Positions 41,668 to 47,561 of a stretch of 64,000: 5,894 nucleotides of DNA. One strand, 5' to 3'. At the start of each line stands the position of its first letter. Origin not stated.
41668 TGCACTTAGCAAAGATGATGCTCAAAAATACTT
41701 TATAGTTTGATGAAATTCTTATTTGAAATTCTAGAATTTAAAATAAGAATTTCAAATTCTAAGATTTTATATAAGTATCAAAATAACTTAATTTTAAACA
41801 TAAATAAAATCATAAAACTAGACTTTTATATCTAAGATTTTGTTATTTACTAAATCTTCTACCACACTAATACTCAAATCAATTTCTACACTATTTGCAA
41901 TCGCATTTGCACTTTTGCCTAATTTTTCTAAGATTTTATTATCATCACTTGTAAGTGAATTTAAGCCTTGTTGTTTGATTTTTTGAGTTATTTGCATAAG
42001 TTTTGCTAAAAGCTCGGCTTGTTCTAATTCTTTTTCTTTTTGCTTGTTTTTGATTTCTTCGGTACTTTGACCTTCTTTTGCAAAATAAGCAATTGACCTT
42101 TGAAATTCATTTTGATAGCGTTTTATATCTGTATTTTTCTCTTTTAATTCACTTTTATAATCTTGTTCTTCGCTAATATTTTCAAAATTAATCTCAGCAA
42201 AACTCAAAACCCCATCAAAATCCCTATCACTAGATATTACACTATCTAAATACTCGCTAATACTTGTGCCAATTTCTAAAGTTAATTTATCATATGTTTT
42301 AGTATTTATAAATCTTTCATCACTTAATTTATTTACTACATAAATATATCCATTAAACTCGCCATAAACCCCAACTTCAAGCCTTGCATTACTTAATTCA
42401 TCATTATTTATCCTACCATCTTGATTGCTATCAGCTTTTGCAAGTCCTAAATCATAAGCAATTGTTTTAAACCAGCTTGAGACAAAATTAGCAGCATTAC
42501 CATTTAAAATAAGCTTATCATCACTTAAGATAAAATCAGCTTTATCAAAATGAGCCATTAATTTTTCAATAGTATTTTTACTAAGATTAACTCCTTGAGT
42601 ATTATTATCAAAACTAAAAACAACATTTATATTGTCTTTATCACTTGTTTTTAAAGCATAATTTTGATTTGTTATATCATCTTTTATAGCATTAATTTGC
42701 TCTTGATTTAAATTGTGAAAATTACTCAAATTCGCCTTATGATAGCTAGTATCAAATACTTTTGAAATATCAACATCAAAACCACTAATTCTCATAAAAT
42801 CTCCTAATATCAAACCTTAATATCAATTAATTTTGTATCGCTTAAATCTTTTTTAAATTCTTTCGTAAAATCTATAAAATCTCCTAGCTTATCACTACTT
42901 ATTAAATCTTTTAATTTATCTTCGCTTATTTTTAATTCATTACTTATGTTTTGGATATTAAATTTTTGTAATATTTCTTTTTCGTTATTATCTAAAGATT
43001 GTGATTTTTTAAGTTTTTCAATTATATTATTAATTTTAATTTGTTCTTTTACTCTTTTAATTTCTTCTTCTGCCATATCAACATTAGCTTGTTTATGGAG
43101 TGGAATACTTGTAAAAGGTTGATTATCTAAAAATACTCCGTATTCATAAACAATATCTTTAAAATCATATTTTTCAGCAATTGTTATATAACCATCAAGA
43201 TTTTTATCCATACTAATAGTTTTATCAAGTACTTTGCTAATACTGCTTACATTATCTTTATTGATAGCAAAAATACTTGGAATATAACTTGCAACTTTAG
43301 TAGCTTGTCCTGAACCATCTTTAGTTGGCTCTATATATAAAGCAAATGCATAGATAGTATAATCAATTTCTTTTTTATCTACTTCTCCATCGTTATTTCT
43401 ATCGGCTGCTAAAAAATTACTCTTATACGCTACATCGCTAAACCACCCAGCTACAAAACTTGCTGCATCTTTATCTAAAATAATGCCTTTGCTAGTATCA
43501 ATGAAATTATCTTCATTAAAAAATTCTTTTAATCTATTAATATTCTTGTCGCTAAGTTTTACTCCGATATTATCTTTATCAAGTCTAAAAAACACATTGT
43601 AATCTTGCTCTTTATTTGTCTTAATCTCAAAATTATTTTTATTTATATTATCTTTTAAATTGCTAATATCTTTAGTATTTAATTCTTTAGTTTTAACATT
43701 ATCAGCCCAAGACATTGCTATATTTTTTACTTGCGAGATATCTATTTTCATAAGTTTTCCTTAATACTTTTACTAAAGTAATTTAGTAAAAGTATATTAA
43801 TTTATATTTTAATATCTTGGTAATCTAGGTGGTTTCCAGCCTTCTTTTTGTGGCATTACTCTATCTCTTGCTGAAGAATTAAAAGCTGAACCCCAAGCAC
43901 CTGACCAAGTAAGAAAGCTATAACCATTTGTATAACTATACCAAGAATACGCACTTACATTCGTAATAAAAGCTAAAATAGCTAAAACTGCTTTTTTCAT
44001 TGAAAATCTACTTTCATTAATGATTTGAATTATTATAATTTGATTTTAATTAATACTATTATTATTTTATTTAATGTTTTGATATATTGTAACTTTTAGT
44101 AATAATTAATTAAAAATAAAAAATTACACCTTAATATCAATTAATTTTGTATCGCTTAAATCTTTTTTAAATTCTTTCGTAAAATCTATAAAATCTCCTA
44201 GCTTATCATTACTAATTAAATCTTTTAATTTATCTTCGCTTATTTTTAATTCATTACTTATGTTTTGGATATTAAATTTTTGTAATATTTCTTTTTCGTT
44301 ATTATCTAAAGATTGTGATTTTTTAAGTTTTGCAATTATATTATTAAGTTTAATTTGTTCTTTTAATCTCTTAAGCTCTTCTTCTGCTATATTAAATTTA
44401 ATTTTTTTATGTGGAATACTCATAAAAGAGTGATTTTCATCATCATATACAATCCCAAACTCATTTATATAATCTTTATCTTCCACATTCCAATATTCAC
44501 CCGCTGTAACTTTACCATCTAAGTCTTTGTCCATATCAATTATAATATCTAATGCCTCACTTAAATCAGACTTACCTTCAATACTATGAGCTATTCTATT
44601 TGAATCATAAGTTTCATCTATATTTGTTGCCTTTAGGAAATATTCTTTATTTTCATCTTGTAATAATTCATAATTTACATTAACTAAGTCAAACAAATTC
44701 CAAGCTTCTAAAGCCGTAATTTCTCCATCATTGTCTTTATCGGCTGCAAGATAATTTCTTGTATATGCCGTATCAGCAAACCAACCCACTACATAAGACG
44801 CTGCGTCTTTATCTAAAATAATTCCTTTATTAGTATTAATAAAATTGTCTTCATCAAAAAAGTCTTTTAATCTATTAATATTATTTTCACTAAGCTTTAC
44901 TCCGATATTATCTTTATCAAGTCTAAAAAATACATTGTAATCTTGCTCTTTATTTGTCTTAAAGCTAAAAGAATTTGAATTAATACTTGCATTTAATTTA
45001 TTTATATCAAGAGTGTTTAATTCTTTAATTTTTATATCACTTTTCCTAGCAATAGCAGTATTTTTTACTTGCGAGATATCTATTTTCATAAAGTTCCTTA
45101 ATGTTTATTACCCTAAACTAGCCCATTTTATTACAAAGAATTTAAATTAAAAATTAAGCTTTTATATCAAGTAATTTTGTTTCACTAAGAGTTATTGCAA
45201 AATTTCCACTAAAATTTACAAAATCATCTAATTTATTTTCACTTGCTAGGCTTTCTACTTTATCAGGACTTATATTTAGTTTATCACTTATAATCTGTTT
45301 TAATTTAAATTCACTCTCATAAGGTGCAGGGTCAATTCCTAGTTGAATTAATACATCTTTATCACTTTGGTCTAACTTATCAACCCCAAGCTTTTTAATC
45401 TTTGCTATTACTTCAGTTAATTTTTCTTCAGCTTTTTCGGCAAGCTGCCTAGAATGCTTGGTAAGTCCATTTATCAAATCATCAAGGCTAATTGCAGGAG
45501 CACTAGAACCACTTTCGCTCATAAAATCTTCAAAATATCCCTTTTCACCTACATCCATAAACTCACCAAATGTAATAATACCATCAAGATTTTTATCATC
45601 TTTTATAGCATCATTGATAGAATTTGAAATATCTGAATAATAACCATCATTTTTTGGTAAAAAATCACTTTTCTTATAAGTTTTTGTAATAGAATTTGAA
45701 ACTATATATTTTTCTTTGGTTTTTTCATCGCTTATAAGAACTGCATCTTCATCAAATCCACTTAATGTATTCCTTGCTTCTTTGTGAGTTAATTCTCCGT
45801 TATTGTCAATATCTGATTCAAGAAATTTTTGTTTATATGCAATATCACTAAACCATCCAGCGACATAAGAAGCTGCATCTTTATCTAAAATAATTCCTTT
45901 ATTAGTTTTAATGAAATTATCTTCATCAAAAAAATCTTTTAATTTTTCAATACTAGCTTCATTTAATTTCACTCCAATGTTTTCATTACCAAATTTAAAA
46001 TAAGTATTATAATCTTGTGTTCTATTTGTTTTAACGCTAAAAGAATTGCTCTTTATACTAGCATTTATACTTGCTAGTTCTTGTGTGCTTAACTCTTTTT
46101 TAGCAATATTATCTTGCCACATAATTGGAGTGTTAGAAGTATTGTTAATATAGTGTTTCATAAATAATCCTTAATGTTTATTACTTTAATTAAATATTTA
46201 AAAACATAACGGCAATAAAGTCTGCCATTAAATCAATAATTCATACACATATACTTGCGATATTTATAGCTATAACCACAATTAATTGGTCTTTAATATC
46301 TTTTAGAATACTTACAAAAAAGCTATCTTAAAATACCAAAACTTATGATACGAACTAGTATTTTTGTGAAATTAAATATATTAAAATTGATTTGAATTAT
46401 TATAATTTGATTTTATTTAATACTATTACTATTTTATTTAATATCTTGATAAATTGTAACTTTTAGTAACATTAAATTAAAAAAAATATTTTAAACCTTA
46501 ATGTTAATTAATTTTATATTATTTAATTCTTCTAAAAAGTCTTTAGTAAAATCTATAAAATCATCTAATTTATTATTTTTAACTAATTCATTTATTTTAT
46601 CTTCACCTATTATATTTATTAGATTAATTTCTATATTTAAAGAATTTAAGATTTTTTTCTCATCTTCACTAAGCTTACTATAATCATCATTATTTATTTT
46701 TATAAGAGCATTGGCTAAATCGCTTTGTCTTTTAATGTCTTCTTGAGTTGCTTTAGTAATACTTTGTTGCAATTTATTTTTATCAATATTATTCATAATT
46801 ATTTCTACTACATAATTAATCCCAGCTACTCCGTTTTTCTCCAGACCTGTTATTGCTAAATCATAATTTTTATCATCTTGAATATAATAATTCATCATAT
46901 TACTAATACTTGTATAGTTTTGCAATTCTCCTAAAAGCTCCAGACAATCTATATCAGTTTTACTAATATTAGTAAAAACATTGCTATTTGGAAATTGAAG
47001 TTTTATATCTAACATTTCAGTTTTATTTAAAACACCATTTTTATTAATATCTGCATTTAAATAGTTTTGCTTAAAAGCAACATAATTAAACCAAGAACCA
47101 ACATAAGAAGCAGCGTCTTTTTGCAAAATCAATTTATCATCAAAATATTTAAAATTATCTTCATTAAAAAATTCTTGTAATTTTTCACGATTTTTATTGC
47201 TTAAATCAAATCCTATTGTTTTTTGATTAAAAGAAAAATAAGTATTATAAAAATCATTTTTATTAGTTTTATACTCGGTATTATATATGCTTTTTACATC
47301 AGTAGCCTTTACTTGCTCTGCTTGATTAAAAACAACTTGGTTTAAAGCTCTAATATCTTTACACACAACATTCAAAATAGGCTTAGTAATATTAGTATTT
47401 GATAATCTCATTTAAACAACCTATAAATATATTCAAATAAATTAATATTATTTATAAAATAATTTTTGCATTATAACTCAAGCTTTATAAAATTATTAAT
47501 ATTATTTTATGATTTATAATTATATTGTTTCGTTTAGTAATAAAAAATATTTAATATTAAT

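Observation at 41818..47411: Tandem array of five paralogous two-EF-hand (calcium-binding-like) proteins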

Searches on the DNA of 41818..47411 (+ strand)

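Call 23: search_dna_similar(query=window:41818-47411:+, collection=plasmids, mode=near, max_rows=5)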
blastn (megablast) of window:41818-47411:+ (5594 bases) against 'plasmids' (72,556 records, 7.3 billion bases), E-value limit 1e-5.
No match.

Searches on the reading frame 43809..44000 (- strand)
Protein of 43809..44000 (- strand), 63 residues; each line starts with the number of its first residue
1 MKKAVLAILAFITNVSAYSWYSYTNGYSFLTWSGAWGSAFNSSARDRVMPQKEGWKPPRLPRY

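Call 46: search_protein_families(library=pfam, proteins=[window:43809-44000:-], max_evalue=1)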
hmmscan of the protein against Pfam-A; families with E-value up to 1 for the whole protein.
window:43809-44000:- (63 aa): 1 family
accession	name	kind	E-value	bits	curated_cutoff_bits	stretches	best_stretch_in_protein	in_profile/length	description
PF18252.6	Cu_bind_CorA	-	0.064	13.4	27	1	13-38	22-47/184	Copper(I)-binding protein CorA-like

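Call 47: search_protein_families(library=ncbifam, proteins=[window:43809-44000:-], max_evalue=1)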
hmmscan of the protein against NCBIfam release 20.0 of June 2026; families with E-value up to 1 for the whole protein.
window:43809-44000:- (63 aa): 0 families

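Call 67: search_protein_families(library=padloc, proteins=[window:43809-44000:-], max_evalue=0.1)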
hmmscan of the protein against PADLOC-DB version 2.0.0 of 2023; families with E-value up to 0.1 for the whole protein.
window:43809-44000:- (63 aa): 0 families

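Call 85: find_homologous_proteins(query=A7, max_evalue=0.01)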
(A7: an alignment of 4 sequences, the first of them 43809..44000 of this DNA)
Query A7 (4 sequences) (63 aa, profile of the alignment): 11 proteins with E <= 0.01 among 19 candidates.
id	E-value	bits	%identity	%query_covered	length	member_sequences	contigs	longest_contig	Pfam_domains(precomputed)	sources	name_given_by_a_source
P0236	1.8e-36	142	50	76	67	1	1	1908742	-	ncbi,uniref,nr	ncbi:hypothetical protein AVANS_0322 [Campylobacter sp. RM5004]|uniref:hypothetical protein n=1 Tax=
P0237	2.0e-35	139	55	81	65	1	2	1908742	-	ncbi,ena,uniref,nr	ncbi:hypothetical protein AVANS14531_08965 [Campylobacter sp. Cr9]|uniref:hypothetical protein n=1 T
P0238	3.6e-33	131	53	84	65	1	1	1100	-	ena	-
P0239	1.6e-25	107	72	100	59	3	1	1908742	-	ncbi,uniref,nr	ncbi:hypothetical protein AVANS_0318 [Campylobacter sp. RM5004]|uniref:hypothetical protein n=1 Tax=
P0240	6.0e-24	102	56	90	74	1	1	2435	-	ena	-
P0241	6.4e-23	99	58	90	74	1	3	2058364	-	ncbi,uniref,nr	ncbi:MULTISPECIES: hypothetical protein [unclassified Campylobacter]|uniref:hypothetical protein n=1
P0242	7.1e-23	98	58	95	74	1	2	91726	-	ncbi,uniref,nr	ncbi:hypothetical protein AVBRAN12640_04600 [Campylobacter sp. RM12640]|uniref:hypothetical protein 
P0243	3.6e-18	83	100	100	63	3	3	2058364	-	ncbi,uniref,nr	ncbi:hypothetical protein AVBRAN12640_08350 [Campylobacter sp. RM12640]|uniref:hypothetical protein 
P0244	1.4e-17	82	80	78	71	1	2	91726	-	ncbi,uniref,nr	ncbi:hypothetical protein AVBRAN12640_04585 [Campylobacter sp. RM12640]|uniref:hypothetical protein 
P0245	1.1e-14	72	77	95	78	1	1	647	-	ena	-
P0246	7.7e-6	44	73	32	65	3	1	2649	-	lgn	-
